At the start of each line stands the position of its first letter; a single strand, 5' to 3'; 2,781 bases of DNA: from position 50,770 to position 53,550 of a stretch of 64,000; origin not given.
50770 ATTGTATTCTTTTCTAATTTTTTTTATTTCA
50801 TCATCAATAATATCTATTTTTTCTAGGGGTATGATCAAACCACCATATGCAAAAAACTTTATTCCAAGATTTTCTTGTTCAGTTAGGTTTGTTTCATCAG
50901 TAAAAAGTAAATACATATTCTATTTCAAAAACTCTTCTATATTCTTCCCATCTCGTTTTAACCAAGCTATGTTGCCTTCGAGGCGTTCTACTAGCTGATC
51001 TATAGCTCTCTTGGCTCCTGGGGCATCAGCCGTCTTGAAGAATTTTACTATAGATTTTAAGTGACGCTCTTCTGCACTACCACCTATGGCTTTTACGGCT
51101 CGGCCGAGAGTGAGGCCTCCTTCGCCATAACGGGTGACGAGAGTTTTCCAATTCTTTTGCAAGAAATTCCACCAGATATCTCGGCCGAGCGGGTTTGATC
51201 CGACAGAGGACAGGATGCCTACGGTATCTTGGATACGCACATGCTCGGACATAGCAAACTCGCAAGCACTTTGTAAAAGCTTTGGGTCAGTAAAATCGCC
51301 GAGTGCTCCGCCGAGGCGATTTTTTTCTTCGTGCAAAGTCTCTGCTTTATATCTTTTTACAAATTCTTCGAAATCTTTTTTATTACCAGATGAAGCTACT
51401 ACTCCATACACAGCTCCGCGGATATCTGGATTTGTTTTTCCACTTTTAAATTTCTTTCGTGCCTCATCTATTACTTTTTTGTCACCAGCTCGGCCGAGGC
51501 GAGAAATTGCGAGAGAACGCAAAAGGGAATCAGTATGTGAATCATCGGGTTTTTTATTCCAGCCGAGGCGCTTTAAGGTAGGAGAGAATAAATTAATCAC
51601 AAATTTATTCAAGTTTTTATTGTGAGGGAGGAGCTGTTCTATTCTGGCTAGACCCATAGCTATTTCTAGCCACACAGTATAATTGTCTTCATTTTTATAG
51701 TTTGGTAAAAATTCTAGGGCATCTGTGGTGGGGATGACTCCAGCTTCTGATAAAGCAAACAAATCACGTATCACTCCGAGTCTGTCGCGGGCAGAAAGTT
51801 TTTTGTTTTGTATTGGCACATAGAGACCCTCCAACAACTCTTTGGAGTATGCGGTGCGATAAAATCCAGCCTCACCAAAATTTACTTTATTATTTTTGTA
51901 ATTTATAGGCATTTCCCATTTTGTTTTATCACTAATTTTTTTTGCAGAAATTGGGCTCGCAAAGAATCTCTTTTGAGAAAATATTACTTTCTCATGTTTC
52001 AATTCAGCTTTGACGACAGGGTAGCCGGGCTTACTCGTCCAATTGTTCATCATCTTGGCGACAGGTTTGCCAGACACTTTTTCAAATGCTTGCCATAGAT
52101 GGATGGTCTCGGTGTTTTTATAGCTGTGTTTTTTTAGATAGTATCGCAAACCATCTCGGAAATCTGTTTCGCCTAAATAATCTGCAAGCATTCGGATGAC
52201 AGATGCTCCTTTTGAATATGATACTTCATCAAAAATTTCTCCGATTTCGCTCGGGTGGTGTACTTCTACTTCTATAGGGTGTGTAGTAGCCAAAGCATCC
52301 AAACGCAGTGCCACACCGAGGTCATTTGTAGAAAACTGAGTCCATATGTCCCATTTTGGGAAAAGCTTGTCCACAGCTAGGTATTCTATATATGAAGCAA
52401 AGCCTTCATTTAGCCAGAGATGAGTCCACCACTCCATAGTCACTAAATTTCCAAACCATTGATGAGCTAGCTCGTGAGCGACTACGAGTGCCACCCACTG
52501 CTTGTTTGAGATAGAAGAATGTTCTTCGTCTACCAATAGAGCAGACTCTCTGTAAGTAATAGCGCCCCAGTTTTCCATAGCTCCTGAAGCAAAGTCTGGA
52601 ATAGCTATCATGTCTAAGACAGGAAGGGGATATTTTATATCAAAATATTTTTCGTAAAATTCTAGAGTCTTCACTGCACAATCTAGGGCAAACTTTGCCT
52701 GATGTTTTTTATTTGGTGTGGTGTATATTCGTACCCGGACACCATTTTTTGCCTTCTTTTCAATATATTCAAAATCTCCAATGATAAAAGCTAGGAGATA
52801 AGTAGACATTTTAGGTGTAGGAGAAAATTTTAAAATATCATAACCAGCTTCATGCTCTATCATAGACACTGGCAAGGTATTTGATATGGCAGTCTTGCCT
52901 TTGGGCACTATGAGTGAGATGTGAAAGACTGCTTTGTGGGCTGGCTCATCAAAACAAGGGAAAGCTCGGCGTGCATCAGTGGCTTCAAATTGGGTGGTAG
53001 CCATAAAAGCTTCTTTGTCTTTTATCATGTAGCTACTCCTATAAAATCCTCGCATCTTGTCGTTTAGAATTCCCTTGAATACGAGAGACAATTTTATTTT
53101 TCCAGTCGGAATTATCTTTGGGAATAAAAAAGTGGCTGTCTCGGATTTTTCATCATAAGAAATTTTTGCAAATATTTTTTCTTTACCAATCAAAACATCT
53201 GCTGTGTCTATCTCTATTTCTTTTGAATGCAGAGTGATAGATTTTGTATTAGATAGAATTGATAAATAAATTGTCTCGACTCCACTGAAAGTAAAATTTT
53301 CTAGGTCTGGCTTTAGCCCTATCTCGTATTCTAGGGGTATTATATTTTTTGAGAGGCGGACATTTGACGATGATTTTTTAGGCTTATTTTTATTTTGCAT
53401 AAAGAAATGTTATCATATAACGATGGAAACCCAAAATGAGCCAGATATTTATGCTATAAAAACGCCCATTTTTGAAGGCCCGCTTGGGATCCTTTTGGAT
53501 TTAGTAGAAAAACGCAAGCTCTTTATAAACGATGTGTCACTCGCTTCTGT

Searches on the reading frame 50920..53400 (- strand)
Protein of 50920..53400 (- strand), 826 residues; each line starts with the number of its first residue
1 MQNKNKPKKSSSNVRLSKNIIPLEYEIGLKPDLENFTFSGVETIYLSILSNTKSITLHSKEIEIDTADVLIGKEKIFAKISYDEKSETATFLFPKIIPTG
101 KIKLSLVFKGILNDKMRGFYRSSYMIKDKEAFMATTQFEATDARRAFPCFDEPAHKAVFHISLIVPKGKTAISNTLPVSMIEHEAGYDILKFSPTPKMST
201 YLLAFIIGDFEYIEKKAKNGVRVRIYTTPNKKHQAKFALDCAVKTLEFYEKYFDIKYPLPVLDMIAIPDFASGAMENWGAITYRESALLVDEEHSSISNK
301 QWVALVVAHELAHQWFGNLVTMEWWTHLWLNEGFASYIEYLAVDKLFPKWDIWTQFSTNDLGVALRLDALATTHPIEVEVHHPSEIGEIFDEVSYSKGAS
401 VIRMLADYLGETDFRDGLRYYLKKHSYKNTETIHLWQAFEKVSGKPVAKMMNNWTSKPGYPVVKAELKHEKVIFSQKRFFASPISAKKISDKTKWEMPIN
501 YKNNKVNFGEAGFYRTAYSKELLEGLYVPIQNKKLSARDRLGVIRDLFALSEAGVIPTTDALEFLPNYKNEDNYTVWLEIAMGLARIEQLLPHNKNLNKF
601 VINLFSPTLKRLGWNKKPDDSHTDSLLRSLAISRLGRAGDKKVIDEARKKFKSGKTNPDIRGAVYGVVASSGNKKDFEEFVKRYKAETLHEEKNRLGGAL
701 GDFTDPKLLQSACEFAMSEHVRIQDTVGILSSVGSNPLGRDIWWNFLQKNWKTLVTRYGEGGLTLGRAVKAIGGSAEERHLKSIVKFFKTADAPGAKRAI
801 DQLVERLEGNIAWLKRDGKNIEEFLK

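Call 19: search_protein_families(library=pfam, proteins=[window:50920-53400:-], max_evalue=0.00001)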
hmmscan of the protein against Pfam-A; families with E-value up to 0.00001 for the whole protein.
window:50920-53400:- (826 aa): 3 families
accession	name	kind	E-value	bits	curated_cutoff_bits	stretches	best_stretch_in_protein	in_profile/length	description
PF01433.26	Peptidase_M1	-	4.5e-89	298.2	27.7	1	237-454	1-218/218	Peptidase family M1 domain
PF11838.14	ERAP1_C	-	5.8e-80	269.5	38.2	1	505-808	3-317/318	ERAP1-like C-terminal domain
PF17900.6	Peptidase_M1_N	-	5.7e-49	167.2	25.8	1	22-202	2-186/186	Peptidase M1 N-terminal domain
